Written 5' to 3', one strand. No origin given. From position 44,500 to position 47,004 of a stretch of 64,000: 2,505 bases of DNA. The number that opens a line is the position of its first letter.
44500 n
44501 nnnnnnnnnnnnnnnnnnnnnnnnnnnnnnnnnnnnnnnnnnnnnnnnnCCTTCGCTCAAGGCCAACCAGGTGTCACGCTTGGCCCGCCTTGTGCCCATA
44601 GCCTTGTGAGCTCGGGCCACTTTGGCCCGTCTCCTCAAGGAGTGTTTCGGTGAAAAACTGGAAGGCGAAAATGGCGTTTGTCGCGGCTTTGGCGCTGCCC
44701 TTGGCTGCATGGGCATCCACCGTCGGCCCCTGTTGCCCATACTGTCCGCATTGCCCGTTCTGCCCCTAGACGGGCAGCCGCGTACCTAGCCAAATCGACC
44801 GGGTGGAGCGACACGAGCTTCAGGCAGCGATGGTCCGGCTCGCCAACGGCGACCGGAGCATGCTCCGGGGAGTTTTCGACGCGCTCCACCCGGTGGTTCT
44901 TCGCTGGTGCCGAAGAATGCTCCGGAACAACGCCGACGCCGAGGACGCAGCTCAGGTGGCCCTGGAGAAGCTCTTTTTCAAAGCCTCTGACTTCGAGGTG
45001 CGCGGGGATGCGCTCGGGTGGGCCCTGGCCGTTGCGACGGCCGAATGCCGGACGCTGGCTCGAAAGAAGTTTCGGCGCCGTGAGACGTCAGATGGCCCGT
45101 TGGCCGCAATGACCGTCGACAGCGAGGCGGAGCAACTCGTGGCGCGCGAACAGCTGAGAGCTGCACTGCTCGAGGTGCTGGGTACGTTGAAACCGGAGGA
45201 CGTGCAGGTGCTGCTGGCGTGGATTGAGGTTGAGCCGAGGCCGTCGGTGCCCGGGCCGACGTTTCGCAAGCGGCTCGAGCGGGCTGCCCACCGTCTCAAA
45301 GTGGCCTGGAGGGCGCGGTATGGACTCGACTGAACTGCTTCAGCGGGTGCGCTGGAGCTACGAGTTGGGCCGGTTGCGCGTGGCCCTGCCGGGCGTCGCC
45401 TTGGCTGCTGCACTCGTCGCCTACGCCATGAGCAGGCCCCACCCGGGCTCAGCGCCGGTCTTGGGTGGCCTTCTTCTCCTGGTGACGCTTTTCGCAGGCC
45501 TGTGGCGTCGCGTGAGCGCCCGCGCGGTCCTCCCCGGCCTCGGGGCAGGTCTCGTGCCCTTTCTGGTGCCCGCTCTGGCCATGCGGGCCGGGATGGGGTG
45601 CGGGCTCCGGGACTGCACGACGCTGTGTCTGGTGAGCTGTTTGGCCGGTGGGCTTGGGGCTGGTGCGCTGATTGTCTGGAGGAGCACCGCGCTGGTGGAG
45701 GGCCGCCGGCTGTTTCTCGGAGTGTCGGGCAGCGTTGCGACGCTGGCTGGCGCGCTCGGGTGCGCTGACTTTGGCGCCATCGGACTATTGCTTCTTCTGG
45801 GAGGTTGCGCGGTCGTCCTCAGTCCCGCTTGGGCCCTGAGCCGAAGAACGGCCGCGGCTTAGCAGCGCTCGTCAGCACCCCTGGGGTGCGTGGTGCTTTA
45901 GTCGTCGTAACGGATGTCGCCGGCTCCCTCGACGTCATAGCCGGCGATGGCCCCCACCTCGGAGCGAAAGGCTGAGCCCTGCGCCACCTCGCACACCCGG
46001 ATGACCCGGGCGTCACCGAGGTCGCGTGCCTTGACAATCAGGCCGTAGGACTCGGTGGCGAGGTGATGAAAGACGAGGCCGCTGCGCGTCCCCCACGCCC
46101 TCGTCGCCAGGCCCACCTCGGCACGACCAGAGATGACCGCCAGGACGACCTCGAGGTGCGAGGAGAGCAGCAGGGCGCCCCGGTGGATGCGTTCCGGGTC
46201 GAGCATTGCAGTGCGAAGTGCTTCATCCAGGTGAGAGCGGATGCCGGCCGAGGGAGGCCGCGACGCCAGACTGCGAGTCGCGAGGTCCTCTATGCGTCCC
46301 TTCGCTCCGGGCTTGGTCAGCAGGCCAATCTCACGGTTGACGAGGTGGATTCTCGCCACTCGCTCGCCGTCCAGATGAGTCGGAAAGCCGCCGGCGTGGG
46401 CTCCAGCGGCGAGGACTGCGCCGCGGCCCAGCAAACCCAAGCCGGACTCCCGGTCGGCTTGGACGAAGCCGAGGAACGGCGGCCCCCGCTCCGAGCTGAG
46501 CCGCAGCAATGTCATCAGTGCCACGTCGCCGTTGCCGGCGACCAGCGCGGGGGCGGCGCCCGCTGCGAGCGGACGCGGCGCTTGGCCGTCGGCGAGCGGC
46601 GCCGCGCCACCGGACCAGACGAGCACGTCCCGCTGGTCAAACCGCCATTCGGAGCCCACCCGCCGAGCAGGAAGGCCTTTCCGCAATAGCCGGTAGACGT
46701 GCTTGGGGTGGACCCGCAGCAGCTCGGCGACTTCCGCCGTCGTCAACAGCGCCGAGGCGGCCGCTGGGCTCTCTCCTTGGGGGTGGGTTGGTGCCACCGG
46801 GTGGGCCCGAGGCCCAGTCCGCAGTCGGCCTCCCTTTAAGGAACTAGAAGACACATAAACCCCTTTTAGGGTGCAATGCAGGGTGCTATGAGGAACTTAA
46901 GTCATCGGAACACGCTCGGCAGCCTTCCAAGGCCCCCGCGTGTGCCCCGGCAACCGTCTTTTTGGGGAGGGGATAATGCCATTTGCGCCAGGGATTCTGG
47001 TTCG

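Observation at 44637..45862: Untracked 39-codon ORF encoding a secreted (CPx)4 cysteine-proline peptide, in front of an ECF sigma factor and a Cys-rich polytopic membrane protein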

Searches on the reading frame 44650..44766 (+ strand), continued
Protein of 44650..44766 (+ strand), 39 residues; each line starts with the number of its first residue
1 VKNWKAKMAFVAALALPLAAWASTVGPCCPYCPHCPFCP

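Call 80: find_encoding_contigs(protein=P0142, flank=3000, max_places=2)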
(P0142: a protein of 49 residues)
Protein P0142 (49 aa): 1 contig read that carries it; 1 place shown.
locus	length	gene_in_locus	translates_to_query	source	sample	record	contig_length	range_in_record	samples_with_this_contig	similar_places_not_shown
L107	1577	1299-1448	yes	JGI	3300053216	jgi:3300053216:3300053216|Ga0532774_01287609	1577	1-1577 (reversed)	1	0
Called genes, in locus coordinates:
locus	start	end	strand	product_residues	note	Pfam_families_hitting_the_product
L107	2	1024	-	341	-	?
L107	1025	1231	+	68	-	PF00403:HMA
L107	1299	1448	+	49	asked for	-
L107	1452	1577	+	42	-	?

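Call 81: find_encoding_contigs(protein=P0117, flank=3000, max_places=2)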
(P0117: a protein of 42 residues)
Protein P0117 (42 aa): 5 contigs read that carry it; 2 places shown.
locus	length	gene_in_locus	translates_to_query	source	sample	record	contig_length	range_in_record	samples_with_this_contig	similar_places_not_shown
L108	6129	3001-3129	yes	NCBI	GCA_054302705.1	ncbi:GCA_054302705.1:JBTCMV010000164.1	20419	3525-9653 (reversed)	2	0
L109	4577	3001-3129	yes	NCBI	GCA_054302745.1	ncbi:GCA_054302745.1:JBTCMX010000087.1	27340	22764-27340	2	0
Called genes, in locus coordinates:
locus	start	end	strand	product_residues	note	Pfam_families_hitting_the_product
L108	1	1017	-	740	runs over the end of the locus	PF00403:HMA, PF00122:E1-E2_ATPase, PF00702:Hydrolase, PF12710:HAD (faint), PF08282:Hydrolase_3 (faint)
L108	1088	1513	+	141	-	PF04143:Sulf_transp (weak)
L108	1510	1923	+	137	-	PF20398:DUF6691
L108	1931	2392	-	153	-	-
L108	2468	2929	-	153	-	PF04237:YjbR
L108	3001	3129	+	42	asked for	-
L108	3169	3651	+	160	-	-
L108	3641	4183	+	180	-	-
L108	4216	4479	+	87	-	PF02148:zf-UBP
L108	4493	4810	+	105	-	-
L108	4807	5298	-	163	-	PF00583:Acetyltransf_1, PF13673:Acetyltransf_10, PF13508:Acetyltransf_7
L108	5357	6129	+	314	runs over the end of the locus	PF12802:MarR_2 (weak), PF00583:Acetyltransf_1, PF13673:Acetyltransf_10, PF13508:Acetyltransf_7, PF08445:FR47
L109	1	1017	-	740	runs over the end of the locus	PF00403:HMA, PF00122:E1-E2_ATPase, PF00702:Hydrolase, PF12710:HAD (faint), PF08282:Hydrolase_3 (faint)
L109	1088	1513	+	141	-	PF04143:Sulf_transp (weak)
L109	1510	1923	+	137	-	PF20398:DUF6691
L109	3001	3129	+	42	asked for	-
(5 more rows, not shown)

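Call 86: find_homologous_proteins(query=A1, max_evalue=10)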
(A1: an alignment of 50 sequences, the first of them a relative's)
Query A1 (50 sequences) (180 aa, profile of the alignment): 563 proteins with E <= 10 among 8000 candidates; the best 120 are listed.
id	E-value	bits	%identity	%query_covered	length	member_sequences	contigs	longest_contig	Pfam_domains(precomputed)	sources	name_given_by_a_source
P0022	1.0e-69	252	73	100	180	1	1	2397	-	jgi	-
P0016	1.6e-69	251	75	98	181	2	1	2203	-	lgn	-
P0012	1.6e-69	251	75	100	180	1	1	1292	-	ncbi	-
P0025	1.7e-68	248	76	96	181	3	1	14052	-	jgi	jgi:hypothetical protein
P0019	2.5e-68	247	72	98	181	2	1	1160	-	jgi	jgi:hypothetical protein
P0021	5.2e-68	246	74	100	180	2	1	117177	-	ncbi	-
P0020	6.6e-68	246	76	100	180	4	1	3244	-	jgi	jgi:hypothetical protein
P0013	7.1e-68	246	77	97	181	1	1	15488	-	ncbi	-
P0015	7.8e-68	246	77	97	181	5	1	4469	-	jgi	jgi:hypothetical protein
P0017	9.0e-68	246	74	100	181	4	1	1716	-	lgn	-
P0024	1.0e-67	246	74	97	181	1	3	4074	-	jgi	jgi:hypothetical protein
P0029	1.1e-67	245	75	96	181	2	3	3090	-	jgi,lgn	jgi:hypothetical protein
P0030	1.3e-67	245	75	97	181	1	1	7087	-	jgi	jgi:hypothetical protein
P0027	7.6e-67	243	73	98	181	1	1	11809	-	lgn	-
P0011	9.8e-67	242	77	98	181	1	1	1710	-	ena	-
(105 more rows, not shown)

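Call 88: search_solved_structures(query=A1, max_evalue=10)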
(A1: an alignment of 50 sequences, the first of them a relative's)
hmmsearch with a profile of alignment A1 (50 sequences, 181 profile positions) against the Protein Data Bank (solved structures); distinct sequences matched with E-value up to 10: 0.

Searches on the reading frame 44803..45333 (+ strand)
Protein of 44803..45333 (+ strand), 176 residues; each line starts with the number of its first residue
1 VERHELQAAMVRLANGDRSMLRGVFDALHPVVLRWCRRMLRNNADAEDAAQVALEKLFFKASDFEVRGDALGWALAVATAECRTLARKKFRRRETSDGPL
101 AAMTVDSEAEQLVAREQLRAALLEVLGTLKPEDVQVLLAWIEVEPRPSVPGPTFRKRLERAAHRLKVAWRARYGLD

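Call 7: search_protein_families(library=ncbifam, proteins=[window:44803-45333:+], max_evalue=1)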
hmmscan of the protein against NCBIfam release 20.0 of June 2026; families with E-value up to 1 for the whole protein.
window:44803-45333:+ (176 aa): 47 families (the best 25 are shown)
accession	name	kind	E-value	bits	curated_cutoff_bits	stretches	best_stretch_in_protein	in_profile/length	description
TIGR02937.1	sigma70-ECF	superfamily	4.3e-10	39.5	42.9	1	22-137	4-126/165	sigma-70 family RNA polymerase sigma factor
TIGR02989.1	Sig-70_gvs1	subfamily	5.1e-10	39.5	124.55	1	25-139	7-121/158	RNA polymerase sigma-70 factor, Rhodopirellula/Verrucomicrobium family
NF007222.0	PRK09640.1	equivalog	1.3e-09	37.9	194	1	28-138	35-144/188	RNA polymerase sigma factor SigX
NF009168.0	PRK12515.1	subfamily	1.4e-09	37.7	236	1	10-136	13-139/189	RNA polymerase sigma factor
NF009176.0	PRK12524.1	equivalog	1.6e-09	37.8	264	1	7-132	14-140/196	RNA polymerase sigma factor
NF007228.0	PRK09646.1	subfamily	2.6e-09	37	226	1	2-131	13-145/194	ECF RNA polymerase sigma factor SigK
NF009167.0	PRK12514.1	equivalog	2.5e-08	34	265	1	3-161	4-170/180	RNA polymerase sigma factor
NF009189.0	PRK12537.1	equivalog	4.4e-08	32.8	261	1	5-133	9-138/182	RNA polymerase sigma factor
NF006089.0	PRK08241.1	subfamily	9.3e-07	28.2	240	1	14-98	17-101/343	RNA polymerase subunit sigma-70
TIGR02983.1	SigE-fam_strep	subfamily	2.1e-06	27.7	141.55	1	24-135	11-117/162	SigE family RNA polymerase sigma factor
NF004113.0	PRK05602.1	equivalog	2.1e-06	27.5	208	1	8-124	34-149/211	RNA polymerase sigma factor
NF008893.0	PRK11924.2-3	equivalog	2.6e-06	27.1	331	1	5-138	7-143/181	RNA polymerase sigma factor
NF058625.1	sigma_PG0214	equivalog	4.1e-06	26.6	130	1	28-119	13-105/170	GFO_1088 family ECF-type sigma factor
NF007230.0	PRK09648.1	subfamily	4.6e-06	26.5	209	1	2-138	9-151/195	RNA polymerase sigma factor ShbA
TIGR02947.1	SigH_actino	hypoth_equivalog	8.6e-06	25.6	251.55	1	37-145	29-136/193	RNA polymerase sigma-70 factor, TIGR02947 family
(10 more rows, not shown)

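Call 8: search_protein_families(library=pfam, proteins=[window:44803-45333:+], max_evalue=1)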
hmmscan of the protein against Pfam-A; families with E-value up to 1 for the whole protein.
window:44803-45333:+ (176 aa): 1 family
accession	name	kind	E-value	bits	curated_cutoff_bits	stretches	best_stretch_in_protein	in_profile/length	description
PF04542.20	Sigma70_r2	-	9e-11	41.9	24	1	25-89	2-68/71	Sigma-70 region 2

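Call 31: search_protein_families(library=pfam, proteins=[L046:1698-3221:+, L067:4822-6360:+, L041:5193-6584:+, L004:3918-4376:+, L048:328-756:+, L049:4602-5714:+, L016:19-825:+, L026:6253-6822:+], max_evalue=0.01)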
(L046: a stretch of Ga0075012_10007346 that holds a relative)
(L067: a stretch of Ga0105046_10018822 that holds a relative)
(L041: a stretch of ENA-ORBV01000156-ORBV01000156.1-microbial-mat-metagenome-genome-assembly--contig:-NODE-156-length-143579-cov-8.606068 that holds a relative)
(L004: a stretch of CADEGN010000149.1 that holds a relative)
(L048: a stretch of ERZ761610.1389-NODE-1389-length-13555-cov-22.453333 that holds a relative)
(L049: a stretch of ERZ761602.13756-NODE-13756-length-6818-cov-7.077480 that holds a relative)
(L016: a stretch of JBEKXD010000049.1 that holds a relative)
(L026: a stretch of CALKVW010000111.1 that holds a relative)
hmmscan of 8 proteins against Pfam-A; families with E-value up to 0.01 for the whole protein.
L046:1698-3221:+ (507 aa): 3 families
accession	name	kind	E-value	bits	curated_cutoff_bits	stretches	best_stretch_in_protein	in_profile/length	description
PF07732.21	Cu-oxidase_3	-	6.5e-40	136.3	21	1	91-198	7-116/119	Multicopper oxidase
PF07731.20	Cu-oxidase_2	-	9.2e-39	132.8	20.4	2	396-505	15-134/137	Multicopper oxidase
PF00394.28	Cu-oxidase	-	2.1e-12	47.9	21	1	243-312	53-121/157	Multicopper oxidase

L067:4822-6360:+ (512 aa): 4 families
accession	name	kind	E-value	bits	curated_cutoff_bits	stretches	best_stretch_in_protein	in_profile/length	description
PF16576.10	HlyD_D23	-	6.9e-59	199.1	30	1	146-364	3-213/214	Barrel-sandwich domain of CusB or HlyD membrane-fusion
PF13437.12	HlyD_3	-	3.4e-16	60.3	22.2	1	262-362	2-106/106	HlyD family secretion protein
PF19335.5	HMBD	-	1.2e-10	41.6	23.6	1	71-96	2-27/28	Heavy metal binding domain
PF00529.27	CusB_dom_1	-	0.0034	18.1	26.5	1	184-431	12-89/89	Cation efflux system protein CusB domain 1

L041:5193-6584:+ (463 aa): 1 family
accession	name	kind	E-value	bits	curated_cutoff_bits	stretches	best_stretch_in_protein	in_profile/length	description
PF02321.23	OEP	-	3.2e-29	102.5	22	2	271-449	2-187/187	Outer membrane efflux protein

L004:3918-4376:+ (152 aa): 0 families

L048:328-756:+ (142 aa): 0 families

L049:4602-5714:+ (370 aa): 5 families
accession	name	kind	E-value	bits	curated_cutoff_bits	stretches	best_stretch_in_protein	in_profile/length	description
PF13360.13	PQQ_2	-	2.2e-07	31.2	27.6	0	290-358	80-150/233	Outer membrane protein assembly factor BamB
PF21783.3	YNCE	-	1.5e-06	28.2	27.1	1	114-254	177-318/339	YNCE-like beta-propeller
PF12894.13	ANAPC4_WD40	-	9.2e-05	23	22.9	0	187-216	47-75/91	Anaphase-promoting complex subunit 4 WD40 domain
PF10282.15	Lactonase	-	0.0043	16.8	21.7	0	177-212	141-176/344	Lactonase, 7-bladed beta-propeller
PF23414.1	Beta-prop_EML_2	-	0.0058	16.5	90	0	149-212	12-72/266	Echinoderm microtubule-associated protein second beta-propeller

L016:19-825:+ (268 aa): 1 family
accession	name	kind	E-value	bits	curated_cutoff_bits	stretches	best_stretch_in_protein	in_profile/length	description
PF00873.25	ACR_tran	-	1.1e-48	166.1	28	1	2-250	779-1019/1021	AcrB/AcrD/AcrF family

L026:6253-6822:+ (189 aa): 1 family
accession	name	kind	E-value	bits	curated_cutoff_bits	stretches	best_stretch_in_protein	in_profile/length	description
PF13442.11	Cytochrome_CBB3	-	1.1e-05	26.1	27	1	90-169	3-67/68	Cytochrome C oxidase, cbb3-type, subunit III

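Call 87: search_solved_structures(query=window:44803-45333:+, max_evalue=0.01)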
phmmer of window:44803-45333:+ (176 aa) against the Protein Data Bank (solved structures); distinct sequences matched with E-value up to 0.01: 2.
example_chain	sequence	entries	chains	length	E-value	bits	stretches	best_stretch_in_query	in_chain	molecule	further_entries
5wuq_A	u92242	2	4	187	0.0012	22.3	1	11-89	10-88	ECF RNA polymerase sigma factor SigW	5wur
4nqw_A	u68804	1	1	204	0.0059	20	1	5-118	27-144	ECF RNA polymerase sigma factor SigK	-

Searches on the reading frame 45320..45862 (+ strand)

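Call 7: search_protein_families(library=ncbifam, proteins=[window:45320-45862:+], max_evalue=1)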
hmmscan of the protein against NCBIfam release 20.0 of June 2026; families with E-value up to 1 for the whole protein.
window:45320-45862:+ (180 aa): 0 families

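Call 8: search_protein_families(library=pfam, proteins=[window:45320-45862:+], max_evalue=1)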
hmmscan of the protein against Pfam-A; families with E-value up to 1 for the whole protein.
window:45320-45862:+ (180 aa): 1 family
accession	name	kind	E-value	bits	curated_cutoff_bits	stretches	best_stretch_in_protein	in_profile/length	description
PF08122.17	NDUF_B12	-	0.61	10.4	22.7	0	63-83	18-38/55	NADH-ubiquinone oxidoreductase B12 subunit family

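Call 31: search_protein_families(library=pfam, proteins=[L046:1698-3221:+, L067:4822-6360:+, L041:5193-6584:+, L004:3918-4376:+, L048:328-756:+, L049:4602-5714:+, L016:19-825:+, L026:6253-6822:+], max_evalue=0.01)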
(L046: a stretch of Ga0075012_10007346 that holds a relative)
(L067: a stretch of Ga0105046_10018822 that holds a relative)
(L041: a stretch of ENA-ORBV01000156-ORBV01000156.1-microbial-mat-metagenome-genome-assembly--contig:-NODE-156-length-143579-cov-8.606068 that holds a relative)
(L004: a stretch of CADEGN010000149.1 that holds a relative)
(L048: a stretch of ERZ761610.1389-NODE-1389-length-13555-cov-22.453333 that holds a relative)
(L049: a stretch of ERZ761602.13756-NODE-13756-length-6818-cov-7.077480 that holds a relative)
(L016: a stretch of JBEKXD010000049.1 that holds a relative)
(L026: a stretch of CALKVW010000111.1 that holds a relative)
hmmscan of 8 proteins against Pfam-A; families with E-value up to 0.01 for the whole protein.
L046:1698-3221:+ (507 aa): 3 families
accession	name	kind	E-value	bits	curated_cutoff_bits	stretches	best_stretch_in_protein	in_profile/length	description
PF07732.21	Cu-oxidase_3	-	6.5e-40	136.3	21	1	91-198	7-116/119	Multicopper oxidase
PF07731.20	Cu-oxidase_2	-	9.2e-39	132.8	20.4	2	396-505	15-134/137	Multicopper oxidase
PF00394.28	Cu-oxidase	-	2.1e-12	47.9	21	1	243-312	53-121/157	Multicopper oxidase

L067:4822-6360:+ (512 aa): 4 families
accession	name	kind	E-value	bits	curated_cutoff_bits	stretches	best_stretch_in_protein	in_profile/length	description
PF16576.10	HlyD_D23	-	6.9e-59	199.1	30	1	146-364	3-213/214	Barrel-sandwich domain of CusB or HlyD membrane-fusion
PF13437.12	HlyD_3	-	3.4e-16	60.3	22.2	1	262-362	2-106/106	HlyD family secretion protein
PF19335.5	HMBD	-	1.2e-10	41.6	23.6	1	71-96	2-27/28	Heavy metal binding domain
PF00529.27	CusB_dom_1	-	0.0034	18.1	26.5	1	184-431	12-89/89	Cation efflux system protein CusB domain 1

L041:5193-6584:+ (463 aa): 1 family
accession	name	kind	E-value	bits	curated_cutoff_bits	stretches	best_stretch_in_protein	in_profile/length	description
PF02321.23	OEP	-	3.2e-29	102.5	22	2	271-449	2-187/187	Outer membrane efflux protein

L004:3918-4376:+ (152 aa): 0 families

L048:328-756:+ (142 aa): 0 families

L049:4602-5714:+ (370 aa): 5 families
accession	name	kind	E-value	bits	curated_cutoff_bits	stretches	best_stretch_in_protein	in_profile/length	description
PF13360.13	PQQ_2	-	2.2e-07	31.2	27.6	0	290-358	80-150/233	Outer membrane protein assembly factor BamB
PF21783.3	YNCE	-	1.5e-06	28.2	27.1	1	114-254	177-318/339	YNCE-like beta-propeller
PF12894.13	ANAPC4_WD40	-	9.2e-05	23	22.9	0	187-216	47-75/91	Anaphase-promoting complex subunit 4 WD40 domain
PF10282.15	Lactonase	-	0.0043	16.8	21.7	0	177-212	141-176/344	Lactonase, 7-bladed beta-propeller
PF23414.1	Beta-prop_EML_2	-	0.0058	16.5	90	0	149-212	12-72/266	Echinoderm microtubule-associated protein second beta-propeller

L016:19-825:+ (268 aa): 1 family
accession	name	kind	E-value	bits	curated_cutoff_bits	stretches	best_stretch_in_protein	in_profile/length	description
PF00873.25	ACR_tran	-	1.1e-48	166.1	28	1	2-250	779-1019/1021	AcrB/AcrD/AcrF family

L026:6253-6822:+ (189 aa): 1 family
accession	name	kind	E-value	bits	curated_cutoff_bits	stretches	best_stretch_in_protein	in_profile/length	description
PF13442.11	Cytochrome_CBB3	-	1.1e-05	26.1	27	1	90-169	3-67/68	Cytochrome C oxidase, cbb3-type, subunit III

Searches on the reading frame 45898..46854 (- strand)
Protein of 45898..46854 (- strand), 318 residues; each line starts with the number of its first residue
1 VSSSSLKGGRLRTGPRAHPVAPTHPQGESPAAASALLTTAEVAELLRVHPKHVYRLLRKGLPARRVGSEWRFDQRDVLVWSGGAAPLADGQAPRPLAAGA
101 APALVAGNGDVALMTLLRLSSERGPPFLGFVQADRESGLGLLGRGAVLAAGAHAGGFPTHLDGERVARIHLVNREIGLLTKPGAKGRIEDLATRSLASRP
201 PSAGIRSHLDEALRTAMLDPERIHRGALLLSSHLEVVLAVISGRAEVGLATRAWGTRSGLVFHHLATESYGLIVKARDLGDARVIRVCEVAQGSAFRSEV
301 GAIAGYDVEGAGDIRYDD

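Call 7: search_protein_families(library=ncbifam, proteins=[window:45898-46854:-], max_evalue=1)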
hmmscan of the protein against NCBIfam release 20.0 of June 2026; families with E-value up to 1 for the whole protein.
window:45898-46854:- (318 aa): 6 families
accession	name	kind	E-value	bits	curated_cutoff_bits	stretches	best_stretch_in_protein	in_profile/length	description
NF011068.0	PRK14498.1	equivalog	5.8e-21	74.2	534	1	106-316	422-645/647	molybdopterin biosynthesis protein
TIGR01764.1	excise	domain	2.4e-09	37.4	28.8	1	36-80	1-46/49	excisionase family DNA-binding protein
NF047737.1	antiphage_MADS1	equivalog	1.3e-07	31.7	80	1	36-80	3-48/49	methylation-associated defense system helix-turn-helix domain-containing protein MAD1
NF033787.1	HTH_BldC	subfamily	0.00057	19.7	77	1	36-77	2-45/49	BldC family transcriptional regulator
NF007104.0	PRK09553.1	equivalog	0.2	10.8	313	1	9-81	177-249/282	taurine dioxygenase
NF040990.2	MamR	equivalog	0.24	11.7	100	1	34-71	41-79/91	magnetosome protein MamR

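Call 8: search_protein_families(library=pfam, proteins=[window:45898-46854:-], max_evalue=1)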
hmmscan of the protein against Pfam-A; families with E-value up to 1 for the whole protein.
window:45898-46854:- (318 aa): 8 families
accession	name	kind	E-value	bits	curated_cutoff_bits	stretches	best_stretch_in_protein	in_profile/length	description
PF12727.12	PBP_like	-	1e-25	90.4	27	1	137-291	22-192/193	PBP superfamily domain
PF12728.13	HTH_17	-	6.6e-12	46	27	1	36-80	1-46/51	Helix-turn-helix domain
PF03466.25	LysR_substrate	-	1.4e-05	25.1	28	1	160-224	64-134/209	LysR substrate binding domain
PF13384.12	HTH_23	-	0.0078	16.5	24.6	1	36-58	17-39/50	Homeodomain-like domain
PF12974.12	Phosphonate-bd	-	0.033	14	27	1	187-249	99-161/242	ABC transporter, phosphonate, periplasmic substrate-binding protein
PF13338.12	AbiEi_4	-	0.047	14.2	25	1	36-61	13-37/49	Transcriptional regulator, AbiEi antitoxin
PF21531.3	Rv2175c_wHTH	-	0.1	13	27.1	1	33-60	12-39/57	DNA-binding protein Rv2175c, wHTH domain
PF13551.12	HTH_29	-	0.11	13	28.1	1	33-58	9-34/64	Winged helix-turn helix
